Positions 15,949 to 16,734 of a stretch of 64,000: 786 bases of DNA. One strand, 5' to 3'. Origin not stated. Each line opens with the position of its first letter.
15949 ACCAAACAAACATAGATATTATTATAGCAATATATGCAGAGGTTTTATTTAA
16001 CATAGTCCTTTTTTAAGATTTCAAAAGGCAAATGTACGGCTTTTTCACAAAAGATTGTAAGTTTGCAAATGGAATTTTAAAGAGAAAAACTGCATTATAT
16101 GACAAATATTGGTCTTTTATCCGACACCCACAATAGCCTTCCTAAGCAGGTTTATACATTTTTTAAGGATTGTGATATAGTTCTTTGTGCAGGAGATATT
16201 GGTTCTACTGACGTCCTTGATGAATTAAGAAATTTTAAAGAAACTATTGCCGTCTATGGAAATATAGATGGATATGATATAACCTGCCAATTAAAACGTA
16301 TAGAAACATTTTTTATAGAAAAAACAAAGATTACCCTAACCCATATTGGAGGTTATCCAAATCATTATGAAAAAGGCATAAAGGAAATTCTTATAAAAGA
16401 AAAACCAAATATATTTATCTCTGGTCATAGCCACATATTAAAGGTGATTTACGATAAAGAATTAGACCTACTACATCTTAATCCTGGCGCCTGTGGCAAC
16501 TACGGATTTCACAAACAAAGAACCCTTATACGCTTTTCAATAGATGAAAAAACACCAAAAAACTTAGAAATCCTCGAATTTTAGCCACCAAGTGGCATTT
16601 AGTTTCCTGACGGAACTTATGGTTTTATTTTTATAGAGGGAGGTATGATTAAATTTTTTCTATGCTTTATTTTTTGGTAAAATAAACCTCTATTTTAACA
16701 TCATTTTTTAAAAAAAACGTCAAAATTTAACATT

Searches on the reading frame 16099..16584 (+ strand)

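Call 46: search_protein_families(library=pfam, proteins=[window:16099-16584:+], max_evalue=0.001)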
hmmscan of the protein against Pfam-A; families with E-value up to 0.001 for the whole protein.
window:16099-16584:+ (161 aa): 2 families
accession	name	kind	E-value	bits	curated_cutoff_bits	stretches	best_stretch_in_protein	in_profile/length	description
PF12850.12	Metallophos_2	-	3.9e-28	98.8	27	1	3-150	2-153/154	Calcineurin-like phosphoesterase superfamily domain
PF00149.33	Metallophos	-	3.5e-06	28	21.5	0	3-66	2-79/191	Calcineurin-like phosphoesterase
